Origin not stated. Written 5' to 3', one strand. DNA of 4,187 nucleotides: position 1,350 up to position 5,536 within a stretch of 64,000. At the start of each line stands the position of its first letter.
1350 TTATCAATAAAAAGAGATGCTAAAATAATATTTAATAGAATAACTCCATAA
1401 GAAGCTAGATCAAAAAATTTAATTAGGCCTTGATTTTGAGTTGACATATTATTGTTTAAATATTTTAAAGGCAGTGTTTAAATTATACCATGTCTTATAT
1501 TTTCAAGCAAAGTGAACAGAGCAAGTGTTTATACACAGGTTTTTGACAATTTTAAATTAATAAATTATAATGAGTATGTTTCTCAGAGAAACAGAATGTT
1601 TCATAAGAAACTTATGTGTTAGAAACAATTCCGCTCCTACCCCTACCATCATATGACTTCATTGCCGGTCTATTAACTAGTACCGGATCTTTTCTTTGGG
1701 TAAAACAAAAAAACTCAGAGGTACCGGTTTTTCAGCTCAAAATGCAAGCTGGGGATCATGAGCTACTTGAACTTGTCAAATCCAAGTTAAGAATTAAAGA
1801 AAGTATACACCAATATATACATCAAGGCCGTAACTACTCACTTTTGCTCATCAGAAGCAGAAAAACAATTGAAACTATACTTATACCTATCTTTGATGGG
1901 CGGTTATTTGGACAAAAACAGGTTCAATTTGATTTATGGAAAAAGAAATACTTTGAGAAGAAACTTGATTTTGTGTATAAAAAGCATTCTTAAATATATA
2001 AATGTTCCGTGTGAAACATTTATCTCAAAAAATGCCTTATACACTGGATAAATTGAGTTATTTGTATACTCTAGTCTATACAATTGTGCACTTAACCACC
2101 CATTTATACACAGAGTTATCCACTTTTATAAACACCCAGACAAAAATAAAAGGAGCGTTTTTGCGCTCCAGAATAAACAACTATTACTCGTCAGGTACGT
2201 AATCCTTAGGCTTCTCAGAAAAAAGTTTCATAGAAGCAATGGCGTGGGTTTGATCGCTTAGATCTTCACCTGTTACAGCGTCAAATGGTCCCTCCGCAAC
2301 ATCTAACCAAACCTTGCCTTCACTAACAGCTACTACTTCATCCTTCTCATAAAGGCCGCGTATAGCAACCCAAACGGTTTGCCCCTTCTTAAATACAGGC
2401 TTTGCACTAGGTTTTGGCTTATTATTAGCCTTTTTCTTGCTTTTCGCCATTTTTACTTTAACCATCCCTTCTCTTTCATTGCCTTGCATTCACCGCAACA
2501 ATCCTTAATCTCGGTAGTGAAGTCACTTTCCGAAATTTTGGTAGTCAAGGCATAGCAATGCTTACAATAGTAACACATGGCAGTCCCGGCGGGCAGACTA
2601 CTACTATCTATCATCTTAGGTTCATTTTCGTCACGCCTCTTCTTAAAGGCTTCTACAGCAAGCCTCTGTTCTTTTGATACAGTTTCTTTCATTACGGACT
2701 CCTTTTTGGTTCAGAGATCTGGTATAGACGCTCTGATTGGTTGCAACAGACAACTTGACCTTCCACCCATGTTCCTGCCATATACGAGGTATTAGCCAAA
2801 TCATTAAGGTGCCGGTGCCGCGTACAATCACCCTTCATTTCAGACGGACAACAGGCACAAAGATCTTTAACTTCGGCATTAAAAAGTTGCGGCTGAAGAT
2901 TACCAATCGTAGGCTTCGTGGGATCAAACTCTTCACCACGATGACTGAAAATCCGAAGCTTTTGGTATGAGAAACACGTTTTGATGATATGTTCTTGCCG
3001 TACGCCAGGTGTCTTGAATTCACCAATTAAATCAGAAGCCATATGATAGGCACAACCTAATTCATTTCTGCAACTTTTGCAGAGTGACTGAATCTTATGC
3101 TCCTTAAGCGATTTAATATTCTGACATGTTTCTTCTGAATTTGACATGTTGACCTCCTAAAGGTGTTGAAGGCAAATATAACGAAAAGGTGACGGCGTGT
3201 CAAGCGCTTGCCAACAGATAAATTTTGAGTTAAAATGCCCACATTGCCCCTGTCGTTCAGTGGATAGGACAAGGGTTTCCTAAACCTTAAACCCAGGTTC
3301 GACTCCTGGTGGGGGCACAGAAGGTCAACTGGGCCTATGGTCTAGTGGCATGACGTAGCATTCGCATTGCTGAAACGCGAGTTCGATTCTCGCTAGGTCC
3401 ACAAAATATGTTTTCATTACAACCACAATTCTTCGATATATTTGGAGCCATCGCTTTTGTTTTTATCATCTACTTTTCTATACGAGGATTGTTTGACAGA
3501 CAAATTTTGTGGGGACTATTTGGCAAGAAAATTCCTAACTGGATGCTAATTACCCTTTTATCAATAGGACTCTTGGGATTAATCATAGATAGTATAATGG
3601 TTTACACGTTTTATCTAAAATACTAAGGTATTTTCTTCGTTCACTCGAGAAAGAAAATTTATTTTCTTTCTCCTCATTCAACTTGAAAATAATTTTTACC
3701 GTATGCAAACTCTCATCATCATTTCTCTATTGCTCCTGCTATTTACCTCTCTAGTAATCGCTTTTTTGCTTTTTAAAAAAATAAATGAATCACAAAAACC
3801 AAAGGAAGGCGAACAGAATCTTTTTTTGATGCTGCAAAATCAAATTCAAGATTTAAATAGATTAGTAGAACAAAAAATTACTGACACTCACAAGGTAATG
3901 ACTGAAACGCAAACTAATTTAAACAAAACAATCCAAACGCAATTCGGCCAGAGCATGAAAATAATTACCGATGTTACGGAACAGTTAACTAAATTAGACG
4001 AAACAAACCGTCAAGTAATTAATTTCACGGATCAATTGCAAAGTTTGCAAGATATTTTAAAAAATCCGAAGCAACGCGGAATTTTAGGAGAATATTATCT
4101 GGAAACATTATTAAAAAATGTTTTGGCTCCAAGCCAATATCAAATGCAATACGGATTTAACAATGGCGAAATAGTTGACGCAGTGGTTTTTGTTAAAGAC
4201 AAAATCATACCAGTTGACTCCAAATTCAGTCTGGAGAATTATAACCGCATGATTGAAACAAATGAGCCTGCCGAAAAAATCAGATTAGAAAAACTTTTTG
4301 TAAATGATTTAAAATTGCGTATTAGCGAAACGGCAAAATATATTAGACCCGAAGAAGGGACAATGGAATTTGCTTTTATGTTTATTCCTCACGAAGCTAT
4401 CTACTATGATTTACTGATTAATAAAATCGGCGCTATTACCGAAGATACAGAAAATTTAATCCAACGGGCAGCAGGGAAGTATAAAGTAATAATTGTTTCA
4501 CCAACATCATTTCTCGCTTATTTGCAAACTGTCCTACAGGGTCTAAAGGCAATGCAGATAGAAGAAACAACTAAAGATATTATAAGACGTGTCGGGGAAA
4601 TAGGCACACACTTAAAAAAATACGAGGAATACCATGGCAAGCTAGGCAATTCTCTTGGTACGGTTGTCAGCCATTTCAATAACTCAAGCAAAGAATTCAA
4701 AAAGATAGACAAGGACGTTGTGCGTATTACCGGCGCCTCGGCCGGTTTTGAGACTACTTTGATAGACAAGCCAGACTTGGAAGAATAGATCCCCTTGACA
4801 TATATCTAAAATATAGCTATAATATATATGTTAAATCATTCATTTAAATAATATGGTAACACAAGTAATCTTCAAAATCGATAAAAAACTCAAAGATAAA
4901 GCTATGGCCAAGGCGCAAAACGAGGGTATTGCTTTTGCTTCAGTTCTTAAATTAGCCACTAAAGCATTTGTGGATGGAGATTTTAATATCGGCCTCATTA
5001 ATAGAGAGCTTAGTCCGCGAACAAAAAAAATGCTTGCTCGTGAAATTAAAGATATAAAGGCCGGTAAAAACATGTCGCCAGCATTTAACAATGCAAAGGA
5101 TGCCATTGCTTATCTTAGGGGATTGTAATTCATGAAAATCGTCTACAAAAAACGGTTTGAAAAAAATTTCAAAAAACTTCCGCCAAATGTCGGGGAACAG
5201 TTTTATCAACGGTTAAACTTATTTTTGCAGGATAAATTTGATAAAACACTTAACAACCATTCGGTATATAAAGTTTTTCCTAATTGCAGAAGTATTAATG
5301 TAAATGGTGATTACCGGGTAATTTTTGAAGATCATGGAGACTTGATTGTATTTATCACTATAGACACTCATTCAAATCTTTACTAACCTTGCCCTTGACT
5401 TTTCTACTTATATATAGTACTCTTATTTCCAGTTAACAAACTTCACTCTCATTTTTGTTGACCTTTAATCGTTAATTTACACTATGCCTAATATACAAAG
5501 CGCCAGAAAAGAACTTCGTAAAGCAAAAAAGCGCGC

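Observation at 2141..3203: Compact operon of three small Cys-rich proteins with consensus promoter, strong RBS and translational coupling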

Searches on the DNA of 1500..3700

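Call 67: search_rna_families(source=window, start=1500, end=3700, threshold=evalue, max_evalue=1)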
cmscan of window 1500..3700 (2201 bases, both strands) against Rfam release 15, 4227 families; matches with E-value up to 1: 4.
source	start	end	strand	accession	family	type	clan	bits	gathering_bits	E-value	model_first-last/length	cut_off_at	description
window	3331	3401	+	RF00005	tRNA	Gene; tRNA;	CL00001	61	29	3.3e-12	1-71/71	no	tRNA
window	3246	3317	+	RF00005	tRNA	Gene; tRNA;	CL00001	55.3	29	1.2e-10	1-71/71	no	tRNA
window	3331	3402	-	RF04354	Plastid-ycf2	Cis-reg;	-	26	65.7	0.015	1-75/75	no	Plastid-ycf2 5UTR RNA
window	3246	3318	-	RF04354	Plastid-ycf2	Cis-reg;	-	21.5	65.7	0.25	1-75/75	no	Plastid-ycf2 5UTR RNA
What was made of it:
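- Tried and rejected: Only the two tRNAs were found near the operon (call 67).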

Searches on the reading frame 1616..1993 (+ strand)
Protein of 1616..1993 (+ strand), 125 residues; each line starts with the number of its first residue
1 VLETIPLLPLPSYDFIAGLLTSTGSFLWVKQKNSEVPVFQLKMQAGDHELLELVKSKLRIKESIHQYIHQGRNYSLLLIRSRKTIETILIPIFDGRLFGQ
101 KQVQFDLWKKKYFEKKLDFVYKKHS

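Call 65: search_protein_families(library=pfam, proteins=[window:1616-1993:+], max_evalue=0.01)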
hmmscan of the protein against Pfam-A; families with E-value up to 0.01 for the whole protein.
window:1616-1993:+ (125 aa): 1 family
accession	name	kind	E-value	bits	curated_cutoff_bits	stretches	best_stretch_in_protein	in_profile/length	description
PF00961.24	LAGLIDADG_1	-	5.1e-07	31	23.1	1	16-110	1-100/102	LAGLIDADG endonuclease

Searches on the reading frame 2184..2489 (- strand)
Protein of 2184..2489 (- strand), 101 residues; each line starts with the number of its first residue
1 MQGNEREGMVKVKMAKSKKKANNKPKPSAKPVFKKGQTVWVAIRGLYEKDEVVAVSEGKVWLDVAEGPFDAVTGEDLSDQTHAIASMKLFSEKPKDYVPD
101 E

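Call 3: search_protein_families(library=pfam, proteins=[window:2184-2489:-], max_evalue=10)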
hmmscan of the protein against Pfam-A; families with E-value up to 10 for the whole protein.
window:2184-2489:- (101 aa): 1 family
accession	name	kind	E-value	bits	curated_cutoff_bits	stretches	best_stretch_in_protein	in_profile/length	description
PF24203.1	Phage_ProQ_C_like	-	0.16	13.1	27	1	30-76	5-55/112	Phage ProQ C-terminal-like domain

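Call 4: search_protein_families(library=ncbifam, proteins=[window:2184-2489:-], max_evalue=10)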
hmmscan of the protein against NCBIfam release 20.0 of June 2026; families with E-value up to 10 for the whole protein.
window:2184-2489:- (101 aa): 0 families

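Call 7: search_protein_families(library=phrogs, proteins=[window:2184-2489:-], max_evalue=10)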
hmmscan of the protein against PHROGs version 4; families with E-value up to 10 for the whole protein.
window:2184-2489:- (101 aa): 4 families
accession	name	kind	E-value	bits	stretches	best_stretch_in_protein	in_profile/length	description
phrog_21293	-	unknown function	0.03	15.7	1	50-78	43-71/97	-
phrog_35693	-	unknown function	0.095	11.4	1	6-51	125-170/858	-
phrog_30731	-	unknown function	0.15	11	1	15-51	781-816/1060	-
phrog_10520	-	unknown function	0.16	12.8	1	49-83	9-43/70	-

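Call 8: search_protein_families(library=padloc, proteins=[window:2184-2489:-], max_evalue=10)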
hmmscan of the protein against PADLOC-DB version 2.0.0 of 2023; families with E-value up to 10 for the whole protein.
window:2184-2489:- (101 aa): 0 families
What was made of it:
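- Tried and rejected: Pfam, NCBIfam, PHROGs and PADLOC scans of all three proteins gave nothing significant (calls 3, 4, 7, 8).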

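Call 11: search_solved_structures(query=window:2184-2489:-, max_evalue=10)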
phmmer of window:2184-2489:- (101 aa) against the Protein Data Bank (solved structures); distinct sequences matched with E-value up to 10: 2.
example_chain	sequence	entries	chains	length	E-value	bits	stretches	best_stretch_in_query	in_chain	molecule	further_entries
3j9q_A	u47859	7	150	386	0.22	15.1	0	5-63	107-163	sheath | Pyocin sheath PA0622 | Sheath PA0622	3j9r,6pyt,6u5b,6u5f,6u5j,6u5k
2hbp_A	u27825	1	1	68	1.1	12.8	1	36-84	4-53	Cytoskeleton assembly control protein SLA1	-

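Call 29: find_homologous_proteins(query=window:2184-2465:-, max_evalue=0.1)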
Query window:2184-2465:- (93 aa): 3 proteins with E <= 0.1 among 6 candidates.
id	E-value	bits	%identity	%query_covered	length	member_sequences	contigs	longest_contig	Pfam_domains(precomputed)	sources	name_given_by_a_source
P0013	1.3e-53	196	100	100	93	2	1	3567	-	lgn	-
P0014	7.8e-33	130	81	74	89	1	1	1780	-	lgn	-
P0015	3.7e-32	128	85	76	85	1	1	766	-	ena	-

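Call 72: predict_structure(alignment_id=A3)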
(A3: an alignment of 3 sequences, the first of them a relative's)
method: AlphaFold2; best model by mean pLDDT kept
length: 93 residues; sequences in the alignment: 3
mean_pLDDT: 45.7   pTM: 0.26
mean pLDDT of the five models: 45.7, 42.7, 40.7, 39.4, 39.2
residues with pLDDT >= 90: 0; 70-90: 0; 50-70: 21; < 50: 72
segments of 3 or more residues with pLDDT < 50: 1-5, 11-23, 26-30, 36-44, 48-61, 63-67, 70-79, 88-93
pLDDT, mean of each block of 10 residues (from residue 1): 47 44 48 47 46 40 48 43 51 41
secondary structure, 60 per line:
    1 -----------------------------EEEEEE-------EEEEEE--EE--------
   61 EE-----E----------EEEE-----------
elements in order: E30-35 E43-48 E79-82
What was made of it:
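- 2184..2450 (-): Gene3: 88 aa from ATG 2450 (alternative starts 2465 and 2489). It has no Cys, a Lys-rich N-terminal tail, a small beta-rich domain and an acidic C-terminus. The AlphaFold model is unreliable (pLDDT 46, call 72).
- Tried and rejected: The AlphaFold model with 3 sequences failed (pLDDT 46, call 72), so I ran no fold search on it.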

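Call 92: find_related_loci(query=A3, collection=viral_contigs, flank=6000)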
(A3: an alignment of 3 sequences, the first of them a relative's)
Query A3 (93 aa) in viral_contigs; peptide patterns used: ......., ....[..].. (x = any residue, [..] = any of these).
117 stretches matched a pattern, but none encodes a relative of the query by tblastn (E <= 1e-3).

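Call 99: search_dna_similar(query=window:2184-2450:-, collection=phages, mode=protein, max_evalue=0.1, max_rows=10)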
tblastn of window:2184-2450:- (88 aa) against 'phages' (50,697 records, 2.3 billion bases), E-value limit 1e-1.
No match.

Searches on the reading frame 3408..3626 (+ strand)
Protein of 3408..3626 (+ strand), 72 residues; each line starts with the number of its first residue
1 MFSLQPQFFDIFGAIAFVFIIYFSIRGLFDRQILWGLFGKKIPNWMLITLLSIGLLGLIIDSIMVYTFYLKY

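Call 65: search_protein_families(library=pfam, proteins=[window:3408-3626:+], max_evalue=0.01)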
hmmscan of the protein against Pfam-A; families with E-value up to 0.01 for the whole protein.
window:3408-3626:+ (72 aa): 1 family
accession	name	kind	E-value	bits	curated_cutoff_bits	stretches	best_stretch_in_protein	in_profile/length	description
PF21001.2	YqiJ_N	-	0.0099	16.5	23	0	17-48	73-104/116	Inner membrane protein YqiJ, N-terminal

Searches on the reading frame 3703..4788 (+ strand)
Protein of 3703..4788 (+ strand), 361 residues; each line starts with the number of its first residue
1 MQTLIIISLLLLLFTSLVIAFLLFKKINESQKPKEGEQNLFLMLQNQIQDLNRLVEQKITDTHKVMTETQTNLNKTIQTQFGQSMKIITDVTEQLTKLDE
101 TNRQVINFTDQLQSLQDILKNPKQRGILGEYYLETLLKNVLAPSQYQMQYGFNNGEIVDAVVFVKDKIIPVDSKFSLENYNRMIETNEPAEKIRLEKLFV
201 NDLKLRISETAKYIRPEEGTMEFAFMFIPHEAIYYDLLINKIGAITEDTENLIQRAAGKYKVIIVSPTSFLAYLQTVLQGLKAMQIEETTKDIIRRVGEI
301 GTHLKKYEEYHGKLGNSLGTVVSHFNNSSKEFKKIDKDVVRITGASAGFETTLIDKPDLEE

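Call 65: search_protein_families(library=pfam, proteins=[window:3703-4788:+], max_evalue=0.01)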
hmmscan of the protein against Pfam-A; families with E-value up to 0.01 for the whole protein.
window:3703-4788:+ (361 aa): 2 families
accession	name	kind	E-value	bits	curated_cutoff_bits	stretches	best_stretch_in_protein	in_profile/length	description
PF02646.22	RmuC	-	2.6e-49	168.3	26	1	58-333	2-271/291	RmuC family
PF07889.17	DUF1664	-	0.0048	17.4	34.6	0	278-341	50-112/124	Protein of unknown function (DUF1664)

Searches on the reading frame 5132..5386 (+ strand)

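Call 65: search_protein_families(library=pfam, proteins=[window:5132-5386:+], max_evalue=0.01)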
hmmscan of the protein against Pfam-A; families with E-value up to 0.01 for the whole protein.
window:5132-5386:+ (84 aa): 4 families
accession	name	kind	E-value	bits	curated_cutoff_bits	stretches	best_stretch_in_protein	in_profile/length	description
PF05016.21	ParE_toxin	-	3.7e-07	31.1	23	1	3-84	1-89/89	ParE toxin of type II toxin-antitoxin system, parDE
PF15738.11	YafQ_toxin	-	8.3e-06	26.4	30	1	2-83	2-86/88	Bacterial toxin of type II toxin-antitoxin system, YafQ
PF24732.2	ParE_like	-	0.0046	17.4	24.4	1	52-81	34-63/67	ParE-like toxin domain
PF05015.19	HigB-like_toxin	-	0.0066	17.3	27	0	52-80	63-91/91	RelE-like toxin of type II toxin-antitoxin system HigB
